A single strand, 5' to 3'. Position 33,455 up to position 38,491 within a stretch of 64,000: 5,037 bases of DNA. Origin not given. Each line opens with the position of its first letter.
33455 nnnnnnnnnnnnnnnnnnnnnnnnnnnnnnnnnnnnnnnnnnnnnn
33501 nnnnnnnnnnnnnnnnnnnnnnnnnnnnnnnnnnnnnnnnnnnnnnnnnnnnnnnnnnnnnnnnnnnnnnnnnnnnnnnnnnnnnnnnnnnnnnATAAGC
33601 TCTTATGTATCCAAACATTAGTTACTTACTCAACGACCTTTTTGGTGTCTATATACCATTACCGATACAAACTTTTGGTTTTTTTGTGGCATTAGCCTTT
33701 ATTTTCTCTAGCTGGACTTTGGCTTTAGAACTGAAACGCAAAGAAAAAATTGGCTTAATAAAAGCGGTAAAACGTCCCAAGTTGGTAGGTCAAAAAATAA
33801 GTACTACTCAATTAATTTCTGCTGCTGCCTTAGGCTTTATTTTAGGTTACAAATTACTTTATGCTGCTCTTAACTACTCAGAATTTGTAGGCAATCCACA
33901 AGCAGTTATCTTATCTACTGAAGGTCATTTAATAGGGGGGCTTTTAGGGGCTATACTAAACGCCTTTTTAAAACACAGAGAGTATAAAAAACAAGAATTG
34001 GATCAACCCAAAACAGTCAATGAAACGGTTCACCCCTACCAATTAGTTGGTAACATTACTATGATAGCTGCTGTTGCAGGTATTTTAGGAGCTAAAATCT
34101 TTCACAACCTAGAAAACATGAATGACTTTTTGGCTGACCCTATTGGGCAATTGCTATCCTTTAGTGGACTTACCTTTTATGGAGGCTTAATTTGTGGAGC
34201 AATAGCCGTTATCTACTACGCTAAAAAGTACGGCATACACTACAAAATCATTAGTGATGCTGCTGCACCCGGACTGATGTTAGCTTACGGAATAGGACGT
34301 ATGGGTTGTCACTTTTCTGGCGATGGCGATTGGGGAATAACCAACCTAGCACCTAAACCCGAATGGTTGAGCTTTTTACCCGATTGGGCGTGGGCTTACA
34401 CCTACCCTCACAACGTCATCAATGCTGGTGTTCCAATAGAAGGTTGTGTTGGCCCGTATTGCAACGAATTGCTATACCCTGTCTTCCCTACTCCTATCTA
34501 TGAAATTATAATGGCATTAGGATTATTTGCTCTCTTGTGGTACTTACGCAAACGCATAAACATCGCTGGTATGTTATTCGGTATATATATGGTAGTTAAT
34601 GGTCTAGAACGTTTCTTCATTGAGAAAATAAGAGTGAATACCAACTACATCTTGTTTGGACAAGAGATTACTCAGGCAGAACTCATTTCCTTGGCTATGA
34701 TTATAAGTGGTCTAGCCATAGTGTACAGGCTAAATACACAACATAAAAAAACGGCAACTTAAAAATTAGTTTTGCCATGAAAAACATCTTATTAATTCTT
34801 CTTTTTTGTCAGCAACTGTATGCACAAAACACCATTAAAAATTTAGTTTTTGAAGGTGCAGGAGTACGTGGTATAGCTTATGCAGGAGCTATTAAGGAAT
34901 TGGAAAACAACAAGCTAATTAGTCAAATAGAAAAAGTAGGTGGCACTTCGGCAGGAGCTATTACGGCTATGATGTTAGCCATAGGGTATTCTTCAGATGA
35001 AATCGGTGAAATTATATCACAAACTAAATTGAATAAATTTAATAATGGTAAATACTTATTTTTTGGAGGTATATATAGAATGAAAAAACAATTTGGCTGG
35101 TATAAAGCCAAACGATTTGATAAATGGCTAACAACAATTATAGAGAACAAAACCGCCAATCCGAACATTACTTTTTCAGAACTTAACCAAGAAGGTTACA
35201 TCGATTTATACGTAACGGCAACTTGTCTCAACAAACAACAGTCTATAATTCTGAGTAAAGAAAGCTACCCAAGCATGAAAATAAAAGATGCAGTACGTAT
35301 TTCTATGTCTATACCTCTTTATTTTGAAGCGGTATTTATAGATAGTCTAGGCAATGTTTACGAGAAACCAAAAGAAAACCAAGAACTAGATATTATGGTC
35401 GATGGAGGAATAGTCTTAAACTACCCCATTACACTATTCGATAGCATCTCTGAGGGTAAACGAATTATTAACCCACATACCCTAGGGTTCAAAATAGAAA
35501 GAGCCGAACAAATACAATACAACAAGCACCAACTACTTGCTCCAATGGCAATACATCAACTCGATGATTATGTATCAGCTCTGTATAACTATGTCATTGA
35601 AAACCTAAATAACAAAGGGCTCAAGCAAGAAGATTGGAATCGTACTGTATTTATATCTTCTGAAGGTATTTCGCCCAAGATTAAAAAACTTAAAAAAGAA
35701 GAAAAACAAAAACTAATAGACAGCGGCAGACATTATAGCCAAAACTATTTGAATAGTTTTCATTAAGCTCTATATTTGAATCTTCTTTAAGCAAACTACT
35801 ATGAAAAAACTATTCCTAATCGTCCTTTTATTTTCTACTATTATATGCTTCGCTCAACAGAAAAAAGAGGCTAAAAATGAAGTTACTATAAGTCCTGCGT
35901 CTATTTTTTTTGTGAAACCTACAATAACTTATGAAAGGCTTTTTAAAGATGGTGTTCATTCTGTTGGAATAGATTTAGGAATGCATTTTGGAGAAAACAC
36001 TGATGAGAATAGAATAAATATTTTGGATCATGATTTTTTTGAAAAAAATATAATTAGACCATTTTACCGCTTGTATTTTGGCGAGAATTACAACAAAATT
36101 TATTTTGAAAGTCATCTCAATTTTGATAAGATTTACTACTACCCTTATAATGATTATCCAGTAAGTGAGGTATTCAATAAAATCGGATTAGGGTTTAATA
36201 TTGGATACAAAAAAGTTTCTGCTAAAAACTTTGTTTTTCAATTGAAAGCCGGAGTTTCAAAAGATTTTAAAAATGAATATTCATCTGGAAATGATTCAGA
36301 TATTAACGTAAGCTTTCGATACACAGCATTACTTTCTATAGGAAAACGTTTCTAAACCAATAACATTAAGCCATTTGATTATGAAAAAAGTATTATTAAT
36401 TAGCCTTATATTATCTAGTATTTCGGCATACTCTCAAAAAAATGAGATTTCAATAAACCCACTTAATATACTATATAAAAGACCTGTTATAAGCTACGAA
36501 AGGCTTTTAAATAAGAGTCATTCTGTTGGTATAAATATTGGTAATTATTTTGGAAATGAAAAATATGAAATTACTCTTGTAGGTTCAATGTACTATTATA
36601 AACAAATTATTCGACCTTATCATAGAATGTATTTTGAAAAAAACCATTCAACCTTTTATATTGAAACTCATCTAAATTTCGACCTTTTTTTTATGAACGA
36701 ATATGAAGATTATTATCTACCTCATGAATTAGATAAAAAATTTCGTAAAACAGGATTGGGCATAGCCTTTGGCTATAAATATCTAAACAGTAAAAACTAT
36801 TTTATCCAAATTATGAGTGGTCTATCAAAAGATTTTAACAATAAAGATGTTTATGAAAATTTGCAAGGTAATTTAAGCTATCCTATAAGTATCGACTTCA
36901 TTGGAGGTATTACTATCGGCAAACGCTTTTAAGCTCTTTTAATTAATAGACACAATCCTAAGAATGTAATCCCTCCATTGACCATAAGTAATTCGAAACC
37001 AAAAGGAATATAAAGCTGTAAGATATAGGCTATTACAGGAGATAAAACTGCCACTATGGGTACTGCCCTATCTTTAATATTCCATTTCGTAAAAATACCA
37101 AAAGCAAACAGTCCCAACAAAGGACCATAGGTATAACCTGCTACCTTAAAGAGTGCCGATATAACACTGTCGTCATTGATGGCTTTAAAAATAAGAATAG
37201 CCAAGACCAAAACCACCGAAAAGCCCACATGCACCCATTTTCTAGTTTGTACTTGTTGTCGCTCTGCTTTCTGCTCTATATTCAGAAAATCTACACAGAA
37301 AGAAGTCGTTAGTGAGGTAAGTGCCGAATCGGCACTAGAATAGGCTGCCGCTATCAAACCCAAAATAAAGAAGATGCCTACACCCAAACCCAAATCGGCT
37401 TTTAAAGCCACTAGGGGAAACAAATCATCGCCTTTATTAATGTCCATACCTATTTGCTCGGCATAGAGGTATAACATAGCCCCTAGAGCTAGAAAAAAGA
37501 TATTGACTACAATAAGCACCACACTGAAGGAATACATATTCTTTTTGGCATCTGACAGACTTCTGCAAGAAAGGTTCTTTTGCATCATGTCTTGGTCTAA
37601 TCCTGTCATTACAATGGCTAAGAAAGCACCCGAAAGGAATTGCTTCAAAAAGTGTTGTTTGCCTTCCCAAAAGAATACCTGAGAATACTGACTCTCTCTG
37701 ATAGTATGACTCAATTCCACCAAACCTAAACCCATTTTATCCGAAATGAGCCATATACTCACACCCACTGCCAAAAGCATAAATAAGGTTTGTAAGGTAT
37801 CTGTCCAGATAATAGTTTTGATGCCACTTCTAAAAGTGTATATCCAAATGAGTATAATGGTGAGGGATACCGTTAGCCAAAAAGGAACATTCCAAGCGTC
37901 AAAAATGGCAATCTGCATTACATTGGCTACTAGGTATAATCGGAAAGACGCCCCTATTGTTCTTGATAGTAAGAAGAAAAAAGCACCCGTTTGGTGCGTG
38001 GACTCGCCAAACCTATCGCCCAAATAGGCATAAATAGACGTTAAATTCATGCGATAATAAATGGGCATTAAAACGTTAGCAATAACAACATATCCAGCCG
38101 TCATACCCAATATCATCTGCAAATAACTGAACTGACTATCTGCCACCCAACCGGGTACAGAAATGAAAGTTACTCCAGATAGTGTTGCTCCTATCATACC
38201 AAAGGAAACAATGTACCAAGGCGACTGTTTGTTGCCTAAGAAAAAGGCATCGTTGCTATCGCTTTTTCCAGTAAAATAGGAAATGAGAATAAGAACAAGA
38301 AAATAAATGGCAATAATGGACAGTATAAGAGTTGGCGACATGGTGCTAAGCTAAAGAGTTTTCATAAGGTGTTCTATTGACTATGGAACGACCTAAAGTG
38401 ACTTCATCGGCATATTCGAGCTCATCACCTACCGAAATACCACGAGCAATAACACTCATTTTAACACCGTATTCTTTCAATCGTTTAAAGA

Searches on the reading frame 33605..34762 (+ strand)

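Call 77: search_protein_families(library=pfam, proteins=[window:33605-34762:+], max_evalue=0.0001)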
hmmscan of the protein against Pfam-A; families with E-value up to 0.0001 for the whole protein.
window:33605-34762:+ (385 aa): 1 family
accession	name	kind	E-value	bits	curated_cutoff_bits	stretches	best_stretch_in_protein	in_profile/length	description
PF01790.23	LGT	-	1e-38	133.5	24.9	1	114-374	20-239/240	Prolipoprotein diacylglyceryl transferase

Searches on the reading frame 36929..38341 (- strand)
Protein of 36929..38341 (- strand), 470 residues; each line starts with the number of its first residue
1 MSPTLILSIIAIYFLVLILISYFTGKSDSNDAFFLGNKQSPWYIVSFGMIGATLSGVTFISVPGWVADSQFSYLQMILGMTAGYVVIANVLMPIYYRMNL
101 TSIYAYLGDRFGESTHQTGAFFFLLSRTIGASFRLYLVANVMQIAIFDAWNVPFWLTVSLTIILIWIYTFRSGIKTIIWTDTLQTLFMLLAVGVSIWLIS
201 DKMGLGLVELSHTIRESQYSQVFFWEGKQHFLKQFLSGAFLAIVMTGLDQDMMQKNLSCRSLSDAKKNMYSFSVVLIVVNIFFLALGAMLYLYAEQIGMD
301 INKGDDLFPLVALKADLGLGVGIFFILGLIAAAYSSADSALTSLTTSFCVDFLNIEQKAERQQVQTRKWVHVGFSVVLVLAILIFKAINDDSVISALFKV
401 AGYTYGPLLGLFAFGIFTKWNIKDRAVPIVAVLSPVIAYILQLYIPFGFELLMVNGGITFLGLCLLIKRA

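Call 77: search_protein_families(library=pfam, proteins=[window:36929-38341:-], max_evalue=0.0001)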
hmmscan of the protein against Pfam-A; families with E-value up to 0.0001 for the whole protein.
window:36929-38341:- (470 aa): 1 family
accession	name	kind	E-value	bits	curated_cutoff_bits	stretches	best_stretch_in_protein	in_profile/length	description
PF00474.23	SSF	-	5.7e-21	75.3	22.8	1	33-419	1-392/406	Sodium:solute symporter family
